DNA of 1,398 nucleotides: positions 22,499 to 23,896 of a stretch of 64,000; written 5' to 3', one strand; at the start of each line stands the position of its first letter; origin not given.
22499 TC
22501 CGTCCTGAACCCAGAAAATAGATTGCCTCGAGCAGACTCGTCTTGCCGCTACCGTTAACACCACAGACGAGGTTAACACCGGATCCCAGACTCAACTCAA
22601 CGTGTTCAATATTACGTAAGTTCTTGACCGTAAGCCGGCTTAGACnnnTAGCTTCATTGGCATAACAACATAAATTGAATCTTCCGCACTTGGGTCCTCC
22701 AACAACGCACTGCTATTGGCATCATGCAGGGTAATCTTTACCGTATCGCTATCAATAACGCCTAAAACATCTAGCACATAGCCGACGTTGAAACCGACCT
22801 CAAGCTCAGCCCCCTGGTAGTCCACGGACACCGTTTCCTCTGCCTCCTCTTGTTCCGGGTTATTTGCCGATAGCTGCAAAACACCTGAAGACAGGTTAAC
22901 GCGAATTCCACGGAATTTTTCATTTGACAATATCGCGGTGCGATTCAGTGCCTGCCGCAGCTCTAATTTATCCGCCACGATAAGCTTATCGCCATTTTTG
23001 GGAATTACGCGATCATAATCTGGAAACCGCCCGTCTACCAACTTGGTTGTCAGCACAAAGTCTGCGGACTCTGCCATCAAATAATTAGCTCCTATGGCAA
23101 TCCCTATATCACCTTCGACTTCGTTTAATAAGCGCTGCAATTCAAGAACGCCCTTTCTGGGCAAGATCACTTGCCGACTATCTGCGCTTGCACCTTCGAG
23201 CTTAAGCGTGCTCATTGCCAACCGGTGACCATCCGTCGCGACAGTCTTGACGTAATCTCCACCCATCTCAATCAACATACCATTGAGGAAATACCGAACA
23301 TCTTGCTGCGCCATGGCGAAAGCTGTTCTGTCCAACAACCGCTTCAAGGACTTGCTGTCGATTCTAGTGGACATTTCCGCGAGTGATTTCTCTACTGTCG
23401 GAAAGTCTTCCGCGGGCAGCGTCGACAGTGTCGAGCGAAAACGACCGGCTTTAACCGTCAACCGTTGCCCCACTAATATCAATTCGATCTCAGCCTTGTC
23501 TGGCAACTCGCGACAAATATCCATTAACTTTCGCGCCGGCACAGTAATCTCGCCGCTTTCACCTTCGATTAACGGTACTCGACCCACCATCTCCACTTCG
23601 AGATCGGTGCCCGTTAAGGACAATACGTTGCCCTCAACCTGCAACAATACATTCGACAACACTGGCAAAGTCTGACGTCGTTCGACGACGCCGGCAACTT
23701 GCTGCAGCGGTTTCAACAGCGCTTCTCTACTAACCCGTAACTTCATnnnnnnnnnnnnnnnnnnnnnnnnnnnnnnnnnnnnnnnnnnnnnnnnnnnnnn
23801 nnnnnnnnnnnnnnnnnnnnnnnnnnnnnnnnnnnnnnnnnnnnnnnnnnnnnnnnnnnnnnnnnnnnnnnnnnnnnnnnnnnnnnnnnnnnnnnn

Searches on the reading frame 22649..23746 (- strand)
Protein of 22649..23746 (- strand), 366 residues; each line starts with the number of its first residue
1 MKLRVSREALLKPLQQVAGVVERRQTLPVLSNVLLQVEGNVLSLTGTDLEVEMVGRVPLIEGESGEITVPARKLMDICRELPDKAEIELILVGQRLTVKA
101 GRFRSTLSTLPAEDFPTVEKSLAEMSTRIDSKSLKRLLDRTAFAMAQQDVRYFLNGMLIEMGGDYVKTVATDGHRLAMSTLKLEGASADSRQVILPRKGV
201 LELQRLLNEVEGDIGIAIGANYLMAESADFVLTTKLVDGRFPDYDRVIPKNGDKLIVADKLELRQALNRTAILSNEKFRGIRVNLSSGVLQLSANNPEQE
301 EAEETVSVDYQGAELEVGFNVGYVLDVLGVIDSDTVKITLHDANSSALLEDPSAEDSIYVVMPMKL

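Call 5: search_solved_structures(query=window:22649-23746:-, show_alignments=2)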
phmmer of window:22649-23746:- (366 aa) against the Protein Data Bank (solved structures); distinct sequences matched with E-value up to 0.001: 55.
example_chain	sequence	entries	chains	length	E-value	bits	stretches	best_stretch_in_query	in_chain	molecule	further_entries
6ams_A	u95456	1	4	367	3.3e-145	486.6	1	3-366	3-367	Beta sliding clamp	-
4tsz_A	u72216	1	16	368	3.3e-145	486.6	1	3-366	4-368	DNA polymerase III subunit beta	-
4tr8_A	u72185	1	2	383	3.9e-145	486.4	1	3-366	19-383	DNA polymerase III subunit beta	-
6pth_A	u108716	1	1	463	7.2e-145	485.5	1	3-366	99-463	Beta sliding clamp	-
1mmi_A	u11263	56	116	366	5.3e-120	403.8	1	1-366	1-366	DNA polymerase III, beta chain | DNA POLYMERASE III | DNA POLYMERASE III BETA SUBUNIT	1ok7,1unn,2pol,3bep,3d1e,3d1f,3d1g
3q4l_A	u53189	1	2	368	5.4e-120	403.8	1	1-366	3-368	DNA polymerase III subunit beta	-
6fvl_A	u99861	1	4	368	5.4e-120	403.8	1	1-366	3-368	Beta sliding clamp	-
8cix_A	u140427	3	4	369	5.4e-120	403.8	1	1-366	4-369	Beta sliding clamp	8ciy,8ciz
7azf_A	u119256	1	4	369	5.4e-120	403.8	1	1-366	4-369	Beta sliding clamp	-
8val_F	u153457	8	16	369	5.4e-120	403.8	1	1-366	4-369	Beta sliding clamp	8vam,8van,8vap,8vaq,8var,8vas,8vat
3pwe_A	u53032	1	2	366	5.5e-120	403.7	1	1-366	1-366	DNA polymerase III subunit beta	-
8pay_A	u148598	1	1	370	5.5e-120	403.7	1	1-366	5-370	Beta sliding clamp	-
4k74_A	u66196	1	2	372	5.6e-120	403.7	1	1-366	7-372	DNA polymerase III subunit beta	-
5x06_A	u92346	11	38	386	6.5e-120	403.5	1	1-366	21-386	DNA polymerase III subunit beta | Beta sliding clamp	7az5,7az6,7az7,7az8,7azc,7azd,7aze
8pat_A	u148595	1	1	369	1e-119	402.9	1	1-366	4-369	Beta sliding clamp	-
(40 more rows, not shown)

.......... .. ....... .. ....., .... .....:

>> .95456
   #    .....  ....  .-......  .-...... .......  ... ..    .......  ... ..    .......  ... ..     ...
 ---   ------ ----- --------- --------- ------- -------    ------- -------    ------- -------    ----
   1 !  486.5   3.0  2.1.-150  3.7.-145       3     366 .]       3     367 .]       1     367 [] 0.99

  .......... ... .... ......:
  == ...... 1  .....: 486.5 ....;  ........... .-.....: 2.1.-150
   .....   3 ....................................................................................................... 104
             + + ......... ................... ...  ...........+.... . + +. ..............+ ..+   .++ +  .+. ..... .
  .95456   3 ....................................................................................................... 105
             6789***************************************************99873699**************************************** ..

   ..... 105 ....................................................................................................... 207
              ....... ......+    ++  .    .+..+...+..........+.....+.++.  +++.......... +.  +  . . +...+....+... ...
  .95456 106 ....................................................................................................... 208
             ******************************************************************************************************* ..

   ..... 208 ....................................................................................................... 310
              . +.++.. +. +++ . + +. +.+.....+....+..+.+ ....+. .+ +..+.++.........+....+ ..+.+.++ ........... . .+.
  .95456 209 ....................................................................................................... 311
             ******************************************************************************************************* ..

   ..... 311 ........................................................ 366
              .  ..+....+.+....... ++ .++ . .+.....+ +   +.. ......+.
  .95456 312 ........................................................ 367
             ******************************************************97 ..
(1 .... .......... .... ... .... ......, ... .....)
